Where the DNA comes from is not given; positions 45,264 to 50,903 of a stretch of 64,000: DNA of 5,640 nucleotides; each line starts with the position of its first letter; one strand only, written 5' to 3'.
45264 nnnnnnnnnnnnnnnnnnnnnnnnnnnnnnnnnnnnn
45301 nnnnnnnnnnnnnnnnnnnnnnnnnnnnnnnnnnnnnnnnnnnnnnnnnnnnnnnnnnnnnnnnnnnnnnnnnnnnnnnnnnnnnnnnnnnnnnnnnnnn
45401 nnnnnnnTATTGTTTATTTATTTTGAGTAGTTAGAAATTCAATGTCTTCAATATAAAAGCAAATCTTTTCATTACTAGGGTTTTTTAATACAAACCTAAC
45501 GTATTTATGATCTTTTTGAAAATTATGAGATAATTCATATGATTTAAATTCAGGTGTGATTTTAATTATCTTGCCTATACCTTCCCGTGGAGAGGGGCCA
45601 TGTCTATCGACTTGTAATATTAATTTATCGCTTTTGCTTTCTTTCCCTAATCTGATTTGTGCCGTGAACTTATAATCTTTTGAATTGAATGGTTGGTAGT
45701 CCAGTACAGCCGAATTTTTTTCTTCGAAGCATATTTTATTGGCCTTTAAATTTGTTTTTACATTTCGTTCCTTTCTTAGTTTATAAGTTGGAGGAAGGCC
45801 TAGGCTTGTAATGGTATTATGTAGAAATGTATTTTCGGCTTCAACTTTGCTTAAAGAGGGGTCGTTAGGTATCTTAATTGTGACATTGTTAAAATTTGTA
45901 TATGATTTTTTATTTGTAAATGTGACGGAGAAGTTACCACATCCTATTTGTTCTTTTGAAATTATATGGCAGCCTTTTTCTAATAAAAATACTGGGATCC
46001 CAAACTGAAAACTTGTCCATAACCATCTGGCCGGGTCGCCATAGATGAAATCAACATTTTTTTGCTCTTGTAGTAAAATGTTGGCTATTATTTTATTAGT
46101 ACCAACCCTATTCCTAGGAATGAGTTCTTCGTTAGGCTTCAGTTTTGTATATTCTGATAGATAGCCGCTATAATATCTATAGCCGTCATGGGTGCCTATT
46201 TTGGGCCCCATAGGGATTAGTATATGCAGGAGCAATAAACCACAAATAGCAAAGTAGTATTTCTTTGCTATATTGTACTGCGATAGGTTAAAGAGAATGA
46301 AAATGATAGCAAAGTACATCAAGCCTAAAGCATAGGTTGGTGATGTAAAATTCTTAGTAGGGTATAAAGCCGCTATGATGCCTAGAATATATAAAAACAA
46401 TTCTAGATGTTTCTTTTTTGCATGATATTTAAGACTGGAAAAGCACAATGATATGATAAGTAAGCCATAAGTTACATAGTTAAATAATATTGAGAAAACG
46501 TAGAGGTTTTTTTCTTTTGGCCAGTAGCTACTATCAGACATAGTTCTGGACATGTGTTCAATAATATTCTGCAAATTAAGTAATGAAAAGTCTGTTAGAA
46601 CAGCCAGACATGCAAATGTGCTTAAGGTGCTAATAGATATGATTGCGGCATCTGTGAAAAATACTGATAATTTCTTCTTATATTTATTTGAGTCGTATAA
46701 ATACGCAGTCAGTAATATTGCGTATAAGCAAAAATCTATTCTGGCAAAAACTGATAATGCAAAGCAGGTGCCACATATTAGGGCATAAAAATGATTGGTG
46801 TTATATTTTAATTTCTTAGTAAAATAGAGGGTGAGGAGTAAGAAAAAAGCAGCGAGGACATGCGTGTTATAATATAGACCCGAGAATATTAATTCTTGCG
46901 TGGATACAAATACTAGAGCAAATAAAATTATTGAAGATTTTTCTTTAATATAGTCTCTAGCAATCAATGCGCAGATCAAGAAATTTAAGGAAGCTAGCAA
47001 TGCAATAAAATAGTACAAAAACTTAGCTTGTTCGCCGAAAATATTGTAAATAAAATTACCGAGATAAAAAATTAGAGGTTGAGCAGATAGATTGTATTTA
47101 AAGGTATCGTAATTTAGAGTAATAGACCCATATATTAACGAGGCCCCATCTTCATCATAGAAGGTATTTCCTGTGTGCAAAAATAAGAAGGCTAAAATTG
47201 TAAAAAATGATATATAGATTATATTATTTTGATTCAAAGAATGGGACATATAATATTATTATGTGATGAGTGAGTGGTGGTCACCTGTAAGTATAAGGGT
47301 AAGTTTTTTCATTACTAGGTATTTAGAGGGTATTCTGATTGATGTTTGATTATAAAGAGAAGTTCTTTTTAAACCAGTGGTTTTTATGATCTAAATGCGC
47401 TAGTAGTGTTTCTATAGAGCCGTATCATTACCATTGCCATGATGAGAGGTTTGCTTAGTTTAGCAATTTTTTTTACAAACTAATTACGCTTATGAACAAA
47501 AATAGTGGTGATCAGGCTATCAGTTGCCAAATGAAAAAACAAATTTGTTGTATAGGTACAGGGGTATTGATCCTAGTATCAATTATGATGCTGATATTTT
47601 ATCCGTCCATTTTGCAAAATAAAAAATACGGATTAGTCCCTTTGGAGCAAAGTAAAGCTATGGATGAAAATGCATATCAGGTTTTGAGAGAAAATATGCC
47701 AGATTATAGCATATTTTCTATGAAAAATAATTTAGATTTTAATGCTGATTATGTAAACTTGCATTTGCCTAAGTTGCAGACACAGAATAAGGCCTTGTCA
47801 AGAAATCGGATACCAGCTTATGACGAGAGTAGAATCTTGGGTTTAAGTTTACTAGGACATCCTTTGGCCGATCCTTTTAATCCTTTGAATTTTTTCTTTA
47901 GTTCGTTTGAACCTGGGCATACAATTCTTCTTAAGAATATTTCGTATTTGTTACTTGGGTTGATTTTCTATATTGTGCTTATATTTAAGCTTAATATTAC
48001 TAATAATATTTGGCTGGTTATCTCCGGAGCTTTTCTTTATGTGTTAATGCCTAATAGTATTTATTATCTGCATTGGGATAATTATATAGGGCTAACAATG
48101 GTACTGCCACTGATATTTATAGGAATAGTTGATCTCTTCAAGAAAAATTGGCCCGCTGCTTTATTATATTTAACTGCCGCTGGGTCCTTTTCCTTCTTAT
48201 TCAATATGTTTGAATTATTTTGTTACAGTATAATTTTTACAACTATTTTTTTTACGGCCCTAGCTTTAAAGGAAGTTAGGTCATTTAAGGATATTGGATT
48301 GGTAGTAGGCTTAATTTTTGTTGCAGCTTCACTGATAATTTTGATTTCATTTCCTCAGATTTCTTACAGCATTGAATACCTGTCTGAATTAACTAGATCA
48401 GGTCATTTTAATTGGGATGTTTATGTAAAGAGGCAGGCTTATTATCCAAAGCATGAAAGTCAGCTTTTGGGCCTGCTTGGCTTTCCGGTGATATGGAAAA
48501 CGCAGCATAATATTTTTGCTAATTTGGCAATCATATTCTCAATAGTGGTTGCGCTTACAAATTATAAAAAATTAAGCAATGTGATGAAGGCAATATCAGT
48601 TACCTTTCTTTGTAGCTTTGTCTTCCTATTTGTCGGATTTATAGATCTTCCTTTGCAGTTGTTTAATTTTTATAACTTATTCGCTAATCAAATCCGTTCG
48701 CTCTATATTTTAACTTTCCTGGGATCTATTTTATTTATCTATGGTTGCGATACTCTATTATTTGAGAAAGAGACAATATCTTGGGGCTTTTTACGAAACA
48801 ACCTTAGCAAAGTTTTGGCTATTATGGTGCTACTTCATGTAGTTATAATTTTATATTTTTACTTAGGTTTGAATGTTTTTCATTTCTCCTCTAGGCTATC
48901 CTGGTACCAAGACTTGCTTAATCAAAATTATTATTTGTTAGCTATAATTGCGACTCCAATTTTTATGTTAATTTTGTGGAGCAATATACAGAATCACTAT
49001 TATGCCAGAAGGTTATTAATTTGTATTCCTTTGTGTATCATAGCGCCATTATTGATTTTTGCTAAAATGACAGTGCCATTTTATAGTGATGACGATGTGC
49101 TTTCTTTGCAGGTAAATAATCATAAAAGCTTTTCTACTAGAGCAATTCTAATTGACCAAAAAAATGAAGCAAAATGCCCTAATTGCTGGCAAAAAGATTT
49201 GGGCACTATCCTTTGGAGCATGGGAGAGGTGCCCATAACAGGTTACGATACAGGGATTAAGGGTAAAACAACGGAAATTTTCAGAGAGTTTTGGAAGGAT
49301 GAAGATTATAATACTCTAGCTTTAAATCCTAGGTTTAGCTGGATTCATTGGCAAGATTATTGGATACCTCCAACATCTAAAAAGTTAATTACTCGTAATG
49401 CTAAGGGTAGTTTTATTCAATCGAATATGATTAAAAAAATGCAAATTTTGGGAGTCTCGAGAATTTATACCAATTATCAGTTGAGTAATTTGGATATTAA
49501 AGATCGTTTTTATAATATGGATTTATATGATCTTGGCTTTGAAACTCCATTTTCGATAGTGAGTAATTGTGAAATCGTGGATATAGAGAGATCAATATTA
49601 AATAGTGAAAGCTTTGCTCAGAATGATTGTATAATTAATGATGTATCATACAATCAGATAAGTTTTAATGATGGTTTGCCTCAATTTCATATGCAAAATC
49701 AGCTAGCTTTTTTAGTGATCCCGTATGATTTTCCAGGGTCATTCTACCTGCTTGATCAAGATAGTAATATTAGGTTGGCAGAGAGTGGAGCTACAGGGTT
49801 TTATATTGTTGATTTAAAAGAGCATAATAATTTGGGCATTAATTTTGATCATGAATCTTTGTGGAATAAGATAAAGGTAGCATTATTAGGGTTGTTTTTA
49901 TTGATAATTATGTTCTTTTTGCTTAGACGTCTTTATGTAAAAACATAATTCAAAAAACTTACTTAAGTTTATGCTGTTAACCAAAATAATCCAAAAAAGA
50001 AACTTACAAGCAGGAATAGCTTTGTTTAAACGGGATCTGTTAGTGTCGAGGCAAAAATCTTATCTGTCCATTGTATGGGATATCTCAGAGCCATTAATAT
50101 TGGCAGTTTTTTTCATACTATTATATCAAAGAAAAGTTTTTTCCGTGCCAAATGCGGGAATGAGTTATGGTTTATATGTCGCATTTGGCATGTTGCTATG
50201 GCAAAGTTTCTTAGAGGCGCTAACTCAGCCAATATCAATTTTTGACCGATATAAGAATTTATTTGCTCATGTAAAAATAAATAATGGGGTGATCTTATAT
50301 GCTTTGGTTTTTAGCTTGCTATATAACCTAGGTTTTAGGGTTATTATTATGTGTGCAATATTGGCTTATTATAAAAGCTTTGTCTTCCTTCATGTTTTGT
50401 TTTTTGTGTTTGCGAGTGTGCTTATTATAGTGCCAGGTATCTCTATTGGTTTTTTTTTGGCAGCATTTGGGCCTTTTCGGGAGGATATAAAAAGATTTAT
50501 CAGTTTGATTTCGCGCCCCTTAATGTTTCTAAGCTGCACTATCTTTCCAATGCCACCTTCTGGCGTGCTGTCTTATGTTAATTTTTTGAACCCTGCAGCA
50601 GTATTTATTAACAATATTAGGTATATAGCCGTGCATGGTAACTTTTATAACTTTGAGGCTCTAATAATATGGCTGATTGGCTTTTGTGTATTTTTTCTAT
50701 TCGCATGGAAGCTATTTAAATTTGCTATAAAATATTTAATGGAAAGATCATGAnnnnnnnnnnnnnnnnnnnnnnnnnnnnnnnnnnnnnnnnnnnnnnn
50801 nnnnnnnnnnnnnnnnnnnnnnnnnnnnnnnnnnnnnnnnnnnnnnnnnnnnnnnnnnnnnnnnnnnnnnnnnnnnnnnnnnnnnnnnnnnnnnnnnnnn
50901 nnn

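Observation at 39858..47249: Eight-gene operon encoding what looks like a complete lipid-linked pentofuranose (decaprenyl-phospho-arabinose-like) pathway built from non-mycobacterial parts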

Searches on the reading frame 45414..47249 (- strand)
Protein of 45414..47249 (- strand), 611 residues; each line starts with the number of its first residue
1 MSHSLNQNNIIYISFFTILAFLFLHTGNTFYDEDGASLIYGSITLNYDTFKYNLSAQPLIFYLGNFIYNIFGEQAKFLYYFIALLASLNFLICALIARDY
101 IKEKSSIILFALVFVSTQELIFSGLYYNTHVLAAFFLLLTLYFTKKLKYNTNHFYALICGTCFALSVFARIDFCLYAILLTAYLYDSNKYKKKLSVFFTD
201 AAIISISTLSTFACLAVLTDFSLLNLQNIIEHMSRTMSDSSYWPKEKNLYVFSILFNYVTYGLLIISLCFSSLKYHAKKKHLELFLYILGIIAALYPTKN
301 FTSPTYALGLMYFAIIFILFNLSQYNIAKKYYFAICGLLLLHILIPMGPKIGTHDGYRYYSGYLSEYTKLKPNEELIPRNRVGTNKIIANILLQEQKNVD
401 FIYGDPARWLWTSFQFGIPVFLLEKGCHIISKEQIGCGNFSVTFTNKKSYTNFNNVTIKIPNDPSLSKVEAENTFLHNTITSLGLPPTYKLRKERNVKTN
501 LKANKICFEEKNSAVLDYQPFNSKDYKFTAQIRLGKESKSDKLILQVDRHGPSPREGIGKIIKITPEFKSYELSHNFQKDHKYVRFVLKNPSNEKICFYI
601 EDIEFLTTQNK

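Call 3: search_protein_families(library=pfam, proteins=[window:45414-47249:-], max_evalue=0.01)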
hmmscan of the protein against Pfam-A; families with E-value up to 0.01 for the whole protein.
window:45414-47249:- (611 aa): 1 family
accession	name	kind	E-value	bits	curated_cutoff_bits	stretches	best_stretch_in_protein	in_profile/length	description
PF13231.12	PMT_2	-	0.00047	20.8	26.1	1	58-206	4-151/160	Dolichyl-phosphate-mannose-protein mannosyltransferase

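Call 4: search_protein_families(library=ncbifam, proteins=[window:45414-47249:-], max_evalue=0.01)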
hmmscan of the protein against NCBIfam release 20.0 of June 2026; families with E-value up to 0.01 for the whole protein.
window:45414-47249:- (611 aa): 1 family
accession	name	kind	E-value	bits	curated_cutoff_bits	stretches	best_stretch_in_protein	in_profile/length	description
NF047440.1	LA3751_2_3_fam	subfamily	2.6e-08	33.1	200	1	64-344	89-376/460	LA_3751/LA_3752 family putative glycosyltransferase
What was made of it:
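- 45414..47249 (-): GT-C fold glycosyltransferase, the candidate periplasmic pentofuranosyltransferase. The N-terminal part (about 345 aa) is polytopic with at least 8 TM helices, and YDEDG follows TM1. The C-terminal ~265 aa is soluble and poorly modelled. Pfam PMT_2 E=4.7e-4; NCBIfam LA_3751/2 putative glycosyltransferase E=2.6e-8 (calls 3, 4).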

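Call 10: search_protein_families(library=pfam, proteins=[window:45414-47249:-], max_evalue=10)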
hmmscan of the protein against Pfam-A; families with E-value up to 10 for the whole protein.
window:45414-47249:- (611 aa): 1 family
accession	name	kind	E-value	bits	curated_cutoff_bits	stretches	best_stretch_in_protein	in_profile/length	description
PF13231.12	PMT_2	-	0.00047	20.8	26.1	1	58-206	4-151/160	Dolichyl-phosphate-mannose-protein mannosyltransferase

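Call 44: find_homologous_proteins(query=window:45414-47249:-, max_evalue=0.001)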
Query window:45414-47249:- (611 aa): 1 proteins with E <= 0.001 among 8000 candidates.
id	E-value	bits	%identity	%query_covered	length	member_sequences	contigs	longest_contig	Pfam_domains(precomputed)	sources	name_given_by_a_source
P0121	7.0e-254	862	100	62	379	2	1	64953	-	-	-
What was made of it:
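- Tried and rejected: The word-indexed homolog search for the GT-C found only the protein itself (call 44).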

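Call 52: search_protein_representatives(protein=window:45414-47249:-)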
Query: 611 residues. Proteins with E-value up to 0.001 (for the whole library): 39; up to 1e-10: 3; up to 1e-30: 2. The best 39 are listed.
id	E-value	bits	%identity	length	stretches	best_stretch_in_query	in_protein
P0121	2.2e-254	862.1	100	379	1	233-611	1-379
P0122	2.9e-42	161.6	31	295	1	133-422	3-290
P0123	5.2e-12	61.7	27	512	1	6-344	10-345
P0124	6.3e-10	54.8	44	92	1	9-75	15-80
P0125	1.5e-09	53.6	27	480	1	51-368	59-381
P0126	1.6e-09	53.5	29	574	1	17-466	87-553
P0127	2.6e-09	52.8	24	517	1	51-383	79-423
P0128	7.1e-09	51.4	26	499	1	7-351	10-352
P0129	3.5e-08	49.1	23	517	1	40-380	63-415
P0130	7.4e-08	48.0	24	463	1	24-338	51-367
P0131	1.0e-07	47.6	23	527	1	12-314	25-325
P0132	1.0e-07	47.5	24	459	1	20-367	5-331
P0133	1.3e-07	47.2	27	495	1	19-364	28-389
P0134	4.4e-07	45.4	26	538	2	14-329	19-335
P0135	4.8e-07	45.3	27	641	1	17-428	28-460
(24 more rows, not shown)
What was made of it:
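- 45414..47249 (-): Near-orphan: 39 hits with E<1e-3 among 1.84 billion representatives (call 52). The long 611-aa ORF is supported by homologs that align from residue ~6 (call 52).
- Tried and rejected: The exhaustive search found 39 weak relatives (call 52).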

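Call 55: search_protein_families(library=pfam, alignment_id=A2, max_evalue=0.01)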
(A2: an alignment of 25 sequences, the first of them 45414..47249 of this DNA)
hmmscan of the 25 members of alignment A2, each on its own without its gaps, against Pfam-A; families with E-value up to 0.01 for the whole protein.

A. member 1, window:45414-47249:- (611 aa): 1 family
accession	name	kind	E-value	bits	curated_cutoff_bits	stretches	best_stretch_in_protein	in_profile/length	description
PF13231.12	PMT_2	-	0.00047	20.8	26.1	1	58-206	4-151/160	Dolichyl-phosphate-mannose-protein mannosyltransferase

B. families by the number of members that match (of 25 scanned): 4 families
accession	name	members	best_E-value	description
PF13231.12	PMT_2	5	2.1e-08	Dolichyl-phosphate-mannose-protein mannosyltransferase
PF02366.24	PMT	1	3.2e-05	Dolichyl-phosphate-mannose-protein mannosyltransferase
PF16028.10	SLC3A2_N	1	0.0019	Solute carrier family 3 member 2 N-terminus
PF12030.13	DUF3517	1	0.0045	Domain of unknown function (DUF3517)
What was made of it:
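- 45414..47249 (-): Five of 25 relatives hit PMT_2 (call 55).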

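Call 56: search_solved_structures(query=A2, max_evalue=1)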
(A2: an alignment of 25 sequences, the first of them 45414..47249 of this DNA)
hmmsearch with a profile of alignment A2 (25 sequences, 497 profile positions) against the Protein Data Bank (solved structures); distinct sequences matched with E-value up to 1: 0.
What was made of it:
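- Tried and rejected: A profile of these found nothing in PDB by sequence (call 56).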

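Call 67: predict_structure(alignment_id=A2)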
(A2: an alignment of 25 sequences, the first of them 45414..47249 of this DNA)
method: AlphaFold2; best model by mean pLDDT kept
length: 611 residues; sequences in the alignment: 25
mean_pLDDT: 69.8   pTM: 0.72
mean pLDDT of the five models: 69.8, 69.8, 69.4, 68.7, 67.6
residues with pLDDT >= 90: 182; 70-90: 166; 50-70: 89; < 50: 174
segments of 3 or more residues with pLDDT < 50: 375-379, 433-438, 446-514, 519-585, 587-591, 599-611
pLDDT, mean of each block of 10 residues (from residue 1): 67 95 78 76 71 78 93 89 97 90 81 92 91 98 94 95 96 94 88 91 97 91 83 69 73 89 92 88 92 83 83 91 76 91 86 78 79 49 65 66 55 71 71 47 44 28 38 44 37 30 26 47 36 35 38 33 42 43 44 46 30 29
secondary structure, 60 per line:
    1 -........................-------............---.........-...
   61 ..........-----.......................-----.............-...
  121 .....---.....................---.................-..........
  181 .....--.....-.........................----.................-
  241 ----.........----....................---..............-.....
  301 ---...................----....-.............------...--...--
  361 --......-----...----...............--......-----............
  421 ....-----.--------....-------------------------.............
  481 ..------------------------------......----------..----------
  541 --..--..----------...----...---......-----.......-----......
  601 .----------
elements in order: H2-25 H33-44 H48-56 H58-70 H76-98 H104-116 H118-125 H129-149 H153-169 H171-185 H188-192 H194-218 H223-239 H245-253 H258-277 H281-294 H296-300 H304-322 H327-330 H332-344 E351-353 E356-358 H363-368 H381-395 E398-403 H409-424 E439-442 H468-482 E513-518 E559-561 E572-577 E583-589 E595-601
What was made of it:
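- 45414..47249 (-): AF2 TM domain has pLDDT about 90 (call 67).
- The GT-C is a near-orphan with a poorly modelled C-terminal domain (calls 52, 67).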

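Call 74: fold_search(model_id=the predicted structure, library=pdb)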
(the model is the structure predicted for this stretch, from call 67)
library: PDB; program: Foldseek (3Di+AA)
matches with E <= 10: 241; with E <= 0.001: 1
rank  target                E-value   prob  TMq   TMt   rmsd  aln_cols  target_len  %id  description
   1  5f15                  4.9e-04  1.00  0.34  0.37  13.3       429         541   12  Crystal Structure of ArnT from Cupriavidus metallidurans bound to Undecaprenyl phosphate (released 2016-02-17)
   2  5ezm                  1.3e-03  1.00  0.32  0.36  12.9       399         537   12  Crystal Structure of ArnT from Cupriavidus metallidurans in the apo state (released 2016-02-17)
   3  9i5k_A                2.8e-03  1.00  0.42  0.50   6.0       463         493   11  Structure of the Chaetomium thermophilum Pmt4 homodimer (C2 symmetry) (released 2025-12-24)
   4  9s6s_A                6.6e-03  1.00  0.36  0.40   7.4       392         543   12  Ternary cryo-EM structure of human ALG9 with Dol25-PP-GlcNAc2Man6, Dol25-P-Man and Fab (released 2026-03-18)
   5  9s6t_A                6.9e-03  1.00  0.43  0.53   6.0       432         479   14  Ternary cryo-EM structure of chicken ALG12 with Dol25-PP-GlcNAc2Man7, Dol25-P-Man, and Fab (released 2026-03-18)
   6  8pn9_A                9.4e-03  1.00  0.34  0.32  14.9       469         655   13  Structure of human oligosaccharyltransferase OST-A complex bound to NGI-1 (released 2024-05-08)
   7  6ftg_5                1.1e-02  1.00  0.34  0.33  12.7       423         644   12  Subtomogram average of OST-containing ribosome-translocon complexes from canine rough microsomal membranes (released 2018-03-21)
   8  8agb_A                1.2e-02  1.00  0.34  0.33  14.0       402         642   16  Structure of yeast oligosaccharylransferase complex with lipid-linked oligosaccharide bound (released 2022-12-07)
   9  6ezn_F                1.2e-02  1.00  0.35  0.33  16.3       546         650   12  Cryo-EM structure of the yeast oligosaccharyltransferase (OST) complex (released 2018-01-17)
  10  6snh_X                1.8e-02  0.99  0.34  0.41  16.1       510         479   15  Cryo-EM structure of yeast ALG6 in complex with 6AG9 Fab and Dol25-P-Glc (released 2020-03-11)
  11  9i5l_A                1.9e-02  1.00  0.28  0.25   4.3       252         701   14  Structure of the Chaetomium thermophilum Pmt4 homodimer (C1 symmetry) (released 2025-12-24)
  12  3rce_A                1.9e-02  1.00  0.40  0.36   9.4       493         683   14  Bacterial oligosaccharyltransferase PglB (released 2011-06-15)
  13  7oci_F                3.4e-02  0.99  0.35  0.34  14.0       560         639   12  Cryo-EM structure of yeast Ost6p containing oligosaccharyltransferase complex (released 2022-02-16)
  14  9s6u_A                4.1e-02  1.00  0.40  0.44   5.9       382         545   13  Ternary cryo-EM structure of human ALG9 with Dol25-PP-GlcNAc2Man8, Dol25-P-Man and Fab (released 2026-03-18)
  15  7zlg_A                5.6e-02  0.99  0.37  0.34   9.2       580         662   11  Cryo-EM structure of C-mannosyltransferase CeDPY19, in complex with acceptor peptide and bound to CMT2-Fab and anti-Fa (released 2023-01-11)
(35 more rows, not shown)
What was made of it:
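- Closest known: ArnT/ArnE/ArnF lipid A L-Ara4N modification system. Same: ArnT is the top Foldseek hit of the GT-C (call 74).
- Checked: PMT_2 is weak for the first gene (20.8 bits against a cut-off of 26.1), but the GT-C fold was then confirmed by structure (calls 67, 74).
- GT-C fold: calls 67 and 74. The GT-C is a near-orphan whose best structural hit is ArnT, a lipid A modifier, followed by protein O-mannosyltransferases (call 74).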

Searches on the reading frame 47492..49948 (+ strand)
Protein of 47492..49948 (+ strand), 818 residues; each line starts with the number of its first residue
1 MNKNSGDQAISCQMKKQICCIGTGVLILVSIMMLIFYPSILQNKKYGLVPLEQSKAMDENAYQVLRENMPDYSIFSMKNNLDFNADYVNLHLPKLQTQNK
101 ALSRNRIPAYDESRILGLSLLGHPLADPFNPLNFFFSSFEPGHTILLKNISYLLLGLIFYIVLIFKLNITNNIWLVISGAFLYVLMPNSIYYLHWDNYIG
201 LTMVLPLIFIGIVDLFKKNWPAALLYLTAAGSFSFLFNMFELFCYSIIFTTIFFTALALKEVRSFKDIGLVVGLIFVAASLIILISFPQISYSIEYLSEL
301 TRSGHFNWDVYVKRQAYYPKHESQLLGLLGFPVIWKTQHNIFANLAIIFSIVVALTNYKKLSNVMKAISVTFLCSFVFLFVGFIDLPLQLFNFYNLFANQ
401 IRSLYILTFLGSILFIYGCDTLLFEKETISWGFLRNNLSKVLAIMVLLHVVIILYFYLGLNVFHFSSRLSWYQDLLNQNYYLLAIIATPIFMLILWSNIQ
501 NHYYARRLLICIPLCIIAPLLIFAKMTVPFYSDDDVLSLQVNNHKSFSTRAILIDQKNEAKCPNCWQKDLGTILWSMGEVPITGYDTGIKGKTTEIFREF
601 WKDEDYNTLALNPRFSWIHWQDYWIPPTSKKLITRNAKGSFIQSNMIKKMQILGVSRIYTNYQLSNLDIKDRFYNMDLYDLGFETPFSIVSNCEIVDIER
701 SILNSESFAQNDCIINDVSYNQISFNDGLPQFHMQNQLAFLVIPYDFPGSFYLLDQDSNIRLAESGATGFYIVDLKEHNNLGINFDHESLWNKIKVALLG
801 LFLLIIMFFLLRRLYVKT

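Call 7: search_protein_families(library=pfam, proteins=[window:47492-49948:+], max_evalue=0.001)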
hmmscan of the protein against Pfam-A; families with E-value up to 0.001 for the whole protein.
window:47492-49948:+ (818 aa): 0 families

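Call 10: search_protein_families(library=pfam, proteins=[window:47492-49948:+], max_evalue=10)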
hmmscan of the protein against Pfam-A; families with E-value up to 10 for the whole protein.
window:47492-49948:+ (818 aa): 1 family
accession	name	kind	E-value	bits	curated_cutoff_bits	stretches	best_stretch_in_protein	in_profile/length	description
PF09586.16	YfhO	-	0.0033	16.3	28.5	1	121-511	68-430/835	Bacterial membrane protein YfhO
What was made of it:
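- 47492..49948 (+): Context: divergently transcribed 818-aa polytopic membrane protein, possibly a second GT-C-like enzyme. Only a weak YfhO hit, E=0.0033 (call 10).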

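Call 81: search_protein_families(library=ncbifam, proteins=[window:47492-49948:+], max_evalue=0.000001)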
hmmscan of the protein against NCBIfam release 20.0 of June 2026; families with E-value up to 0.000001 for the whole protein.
window:47492-49948:+ (818 aa): 0 families
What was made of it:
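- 47492..49948 (+): No NCBIfam family (call 81).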

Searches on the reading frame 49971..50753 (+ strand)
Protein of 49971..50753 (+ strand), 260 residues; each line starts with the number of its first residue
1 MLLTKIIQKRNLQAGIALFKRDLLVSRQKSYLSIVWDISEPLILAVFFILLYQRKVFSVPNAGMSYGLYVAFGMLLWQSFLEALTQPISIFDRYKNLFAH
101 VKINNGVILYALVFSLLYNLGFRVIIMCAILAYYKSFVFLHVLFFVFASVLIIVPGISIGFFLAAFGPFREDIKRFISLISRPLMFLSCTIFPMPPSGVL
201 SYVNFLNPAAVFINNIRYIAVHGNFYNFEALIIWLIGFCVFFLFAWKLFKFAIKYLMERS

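Call 7: search_protein_families(library=pfam, proteins=[window:49971-50753:+], max_evalue=0.001)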
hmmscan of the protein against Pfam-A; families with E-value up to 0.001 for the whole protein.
window:49971-50753:+ (260 aa): 1 family
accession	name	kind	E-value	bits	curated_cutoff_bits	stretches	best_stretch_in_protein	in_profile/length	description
PF01061.29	ABC2_membrane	-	1.3e-08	35.1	26.9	1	16-219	4-209/211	ABC-2 type transporter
